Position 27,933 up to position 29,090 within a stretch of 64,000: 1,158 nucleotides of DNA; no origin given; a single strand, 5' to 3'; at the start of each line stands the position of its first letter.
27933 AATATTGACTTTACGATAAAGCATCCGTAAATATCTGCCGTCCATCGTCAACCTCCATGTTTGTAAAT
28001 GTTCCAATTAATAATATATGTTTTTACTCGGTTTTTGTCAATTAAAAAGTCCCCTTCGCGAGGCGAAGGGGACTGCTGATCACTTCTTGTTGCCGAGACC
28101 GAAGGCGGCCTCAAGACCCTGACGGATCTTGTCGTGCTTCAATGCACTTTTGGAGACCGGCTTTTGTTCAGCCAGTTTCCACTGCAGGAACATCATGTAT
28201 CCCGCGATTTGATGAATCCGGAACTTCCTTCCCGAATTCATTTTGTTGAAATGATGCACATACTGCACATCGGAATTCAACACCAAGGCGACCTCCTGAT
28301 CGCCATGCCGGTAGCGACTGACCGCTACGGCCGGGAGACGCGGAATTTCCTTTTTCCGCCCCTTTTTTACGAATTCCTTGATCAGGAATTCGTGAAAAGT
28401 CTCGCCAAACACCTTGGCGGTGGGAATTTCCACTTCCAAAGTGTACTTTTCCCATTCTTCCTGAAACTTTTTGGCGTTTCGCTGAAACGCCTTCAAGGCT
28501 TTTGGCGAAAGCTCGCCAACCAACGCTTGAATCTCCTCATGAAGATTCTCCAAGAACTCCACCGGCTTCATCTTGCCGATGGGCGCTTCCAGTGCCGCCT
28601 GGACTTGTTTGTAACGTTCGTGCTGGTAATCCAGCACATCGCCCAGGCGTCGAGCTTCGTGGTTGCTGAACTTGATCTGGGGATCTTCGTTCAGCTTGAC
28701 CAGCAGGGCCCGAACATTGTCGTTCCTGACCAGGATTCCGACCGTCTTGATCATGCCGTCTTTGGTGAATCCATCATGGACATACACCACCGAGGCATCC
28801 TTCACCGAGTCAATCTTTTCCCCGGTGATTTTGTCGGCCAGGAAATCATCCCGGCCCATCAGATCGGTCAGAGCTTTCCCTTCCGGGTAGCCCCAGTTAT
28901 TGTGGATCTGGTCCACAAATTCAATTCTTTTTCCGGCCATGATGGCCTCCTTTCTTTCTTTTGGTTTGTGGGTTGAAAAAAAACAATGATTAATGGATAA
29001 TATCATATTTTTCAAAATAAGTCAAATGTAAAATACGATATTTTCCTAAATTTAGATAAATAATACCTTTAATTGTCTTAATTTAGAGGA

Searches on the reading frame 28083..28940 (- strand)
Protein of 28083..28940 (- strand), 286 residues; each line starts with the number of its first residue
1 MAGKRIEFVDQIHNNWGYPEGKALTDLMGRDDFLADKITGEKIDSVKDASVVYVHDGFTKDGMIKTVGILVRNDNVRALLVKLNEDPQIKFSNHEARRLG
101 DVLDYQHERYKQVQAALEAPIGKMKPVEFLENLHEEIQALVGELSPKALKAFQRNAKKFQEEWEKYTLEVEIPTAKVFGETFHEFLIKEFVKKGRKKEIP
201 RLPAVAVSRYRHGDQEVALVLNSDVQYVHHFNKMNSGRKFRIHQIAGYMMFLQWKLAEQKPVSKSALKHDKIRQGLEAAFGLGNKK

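Call 4: search_protein_families(library=pfam, proteins=[window:28083-28940:-], max_evalue=1)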
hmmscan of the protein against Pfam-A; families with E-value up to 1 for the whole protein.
window:28083-28940:- (286 aa): 3 families
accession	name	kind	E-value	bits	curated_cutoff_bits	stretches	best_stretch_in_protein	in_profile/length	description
PF11172.13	DUF2959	-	0.049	14.3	26.8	1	102-166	110-172/190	Protein of unknown function (DUF2959)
PF24722.1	DUF7674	-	0.049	14.1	27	1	156-218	8-68/111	Domain of unknown function (DUF7674)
PF04689.18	S1FA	-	0.081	13.5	21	1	258-278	43-63/66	DNA binding protein S1FA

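Call 5: search_protein_families(library=phrogs, proteins=[window:28083-28940:-], max_evalue=1)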
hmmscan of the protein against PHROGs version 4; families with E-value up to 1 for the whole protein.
window:28083-28940:- (286 aa): 1 family
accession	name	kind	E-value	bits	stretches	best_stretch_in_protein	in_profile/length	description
phrog_35718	-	unknown function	0.23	12.7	1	135-165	18-48/73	-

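Call 6: search_protein_families(library=padloc, proteins=[window:28083-28940:-], max_evalue=1)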
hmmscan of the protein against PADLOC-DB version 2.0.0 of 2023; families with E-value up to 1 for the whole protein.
window:28083-28940:- (286 aa): 0 families

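Call 7: search_protein_families(library=ncbifam, proteins=[window:28083-28940:-], max_evalue=1)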
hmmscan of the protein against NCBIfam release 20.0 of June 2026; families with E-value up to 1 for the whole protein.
window:28083-28940:- (286 aa): 0 families

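Call 8: find_homologous_proteins(query=window:28083-28940:-)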
Query window:28083-28940:- (286 aa): 1 proteins with E <= 0.001 among 1646 candidates.
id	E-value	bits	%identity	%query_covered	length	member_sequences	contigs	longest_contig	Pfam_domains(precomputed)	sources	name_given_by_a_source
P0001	2.4e-187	639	100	100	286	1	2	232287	-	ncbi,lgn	-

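Call 12: find_encoding_contigs(protein=P0001, flank=10000, max_places=4)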
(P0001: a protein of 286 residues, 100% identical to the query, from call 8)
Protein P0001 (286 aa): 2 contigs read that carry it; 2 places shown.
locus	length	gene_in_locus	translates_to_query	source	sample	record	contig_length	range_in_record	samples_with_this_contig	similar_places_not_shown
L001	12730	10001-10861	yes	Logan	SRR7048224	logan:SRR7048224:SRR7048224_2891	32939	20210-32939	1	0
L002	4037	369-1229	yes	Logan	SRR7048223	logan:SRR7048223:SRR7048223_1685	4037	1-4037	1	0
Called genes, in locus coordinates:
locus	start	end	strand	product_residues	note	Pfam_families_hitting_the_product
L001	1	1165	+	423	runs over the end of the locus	PF02403:Seryl_tRNA_N, PF00587:tRNA-synt_2b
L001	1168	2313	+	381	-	PF01168:Ala_racemase_N, PF00842:Ala_racemase_C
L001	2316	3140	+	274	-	PF08478:POTRA_1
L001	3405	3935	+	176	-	-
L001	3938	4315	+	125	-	-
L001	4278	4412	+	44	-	-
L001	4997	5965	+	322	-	PF13102:Phage_int_SAM_5 (weak), PF02899:Phage_int_SAM_1, PF13495:Phage_int_SAM_4, PF00589:Phage_integrase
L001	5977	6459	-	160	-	-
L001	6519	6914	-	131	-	-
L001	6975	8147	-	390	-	PF01551:Peptidase_M23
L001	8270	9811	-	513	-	PF00749:tRNA-synt_1c, PF19269:Anticodon_2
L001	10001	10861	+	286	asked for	-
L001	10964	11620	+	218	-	-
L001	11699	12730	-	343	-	?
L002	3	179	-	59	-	?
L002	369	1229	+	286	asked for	-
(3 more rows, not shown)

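Call 15: list_cluster_members(proteins=[P0001, P0002])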
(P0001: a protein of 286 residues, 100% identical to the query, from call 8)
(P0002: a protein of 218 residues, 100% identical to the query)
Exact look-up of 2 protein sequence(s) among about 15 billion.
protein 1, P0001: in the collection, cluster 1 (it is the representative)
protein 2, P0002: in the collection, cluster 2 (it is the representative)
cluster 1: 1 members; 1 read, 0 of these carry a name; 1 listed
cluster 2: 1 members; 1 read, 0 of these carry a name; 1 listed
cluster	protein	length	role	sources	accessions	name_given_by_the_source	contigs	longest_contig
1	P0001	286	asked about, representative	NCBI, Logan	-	-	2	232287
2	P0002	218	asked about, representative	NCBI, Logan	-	-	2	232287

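Call 17: search_protein_representatives(protein=window:28083-28940:-)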
Query: 286 residues. Proteins with E-value up to 0.001 (for the whole library): 1; up to 1e-10: 1; up to 1e-30: 1. The best 1 are listed.
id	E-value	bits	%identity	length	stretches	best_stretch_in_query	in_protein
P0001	7.6e-188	638.9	100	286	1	1-286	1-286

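Call 18: predict_structure(protein=window:28083-28940:-)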
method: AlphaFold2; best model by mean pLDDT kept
length: 286 residues; sequences in the alignment: 1
mean_pLDDT: 36.3   pTM: 0.24
mean pLDDT of the five models: 36.3, 36.2, 36.1, 35.9, 34.2
residues with pLDDT >= 90: 0; 70-90: 0; 50-70: 11; < 50: 275
segments of 3 or more residues with pLDDT < 50: 1-145, 148-184, 196-286
pLDDT, mean of each block of 10 residues (from residue 1): 30 34 33 31 33 35 35 33 31 30 33 34 35 43 45 43 42 35 50 47 33 35 34 35 36 35 38 39 36
secondary structure, 60 per line:
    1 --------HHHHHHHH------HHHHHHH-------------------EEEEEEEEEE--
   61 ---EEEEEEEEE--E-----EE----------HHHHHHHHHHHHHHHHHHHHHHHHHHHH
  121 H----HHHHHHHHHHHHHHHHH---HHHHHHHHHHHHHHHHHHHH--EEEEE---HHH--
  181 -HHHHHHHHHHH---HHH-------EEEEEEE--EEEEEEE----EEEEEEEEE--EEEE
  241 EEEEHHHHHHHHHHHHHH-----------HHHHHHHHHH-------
elements in order: H9-16 H23-29 E49-58 E64-72 H93-121 H126-142 H146-165 E168-172 H182-192 E206-212 E215-221 E226-234 E237-244 H245-258 H270-279

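Call 55: search_protein_families(library=pfam, alignment_id=A2, max_evalue=0.01)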
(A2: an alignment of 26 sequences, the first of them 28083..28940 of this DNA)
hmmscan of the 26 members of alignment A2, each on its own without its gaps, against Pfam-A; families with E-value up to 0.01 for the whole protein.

A. member 1, window:28083-28940:- (286 aa): 0 families

B. families by the number of members that match (of 26 scanned): 2 families
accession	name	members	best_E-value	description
PF14520.12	HHH_5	1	0.00061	Helix-hairpin-helix domain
PF19922.4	bpX6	1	0.0028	MoxR-vWA-beta-propeller ternary system domain bpX6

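Call 57: search_solved_structures(query=A2, max_evalue=1)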
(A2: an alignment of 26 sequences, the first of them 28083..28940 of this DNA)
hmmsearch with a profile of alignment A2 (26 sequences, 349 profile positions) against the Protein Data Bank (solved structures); distinct sequences matched with E-value up to 1: 0.

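Call 71: search_dna_similar(query=window:28083-28940:-, collection=phages, mode=protein, max_evalue=0.1, max_rows=10)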
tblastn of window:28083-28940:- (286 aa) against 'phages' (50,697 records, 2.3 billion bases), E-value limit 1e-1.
No match.

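Call 79: search_protein_families(library=padloc, alignment_id=A2, max_evalue=0.01)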
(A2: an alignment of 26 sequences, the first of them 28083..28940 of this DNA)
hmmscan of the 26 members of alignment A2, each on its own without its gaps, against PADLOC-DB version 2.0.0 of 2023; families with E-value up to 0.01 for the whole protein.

A. member 1, window:28083-28940:- (286 aa): 0 families

B. families by the number of members that match (of 26 scanned): 1 family
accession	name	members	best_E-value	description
PDLC04270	PDC-M01B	1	0.001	-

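Call 80: search_protein_families(library=phrogs, alignment_id=A2, max_evalue=0.01)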
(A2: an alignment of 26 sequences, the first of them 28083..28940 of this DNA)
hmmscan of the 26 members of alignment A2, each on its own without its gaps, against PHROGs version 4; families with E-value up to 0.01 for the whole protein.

A. member 1, window:28083-28940:- (286 aa): 0 families

B. families by the number of members that match (of 26 scanned): 1 family
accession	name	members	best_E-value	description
phrog_28816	-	1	0.0047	-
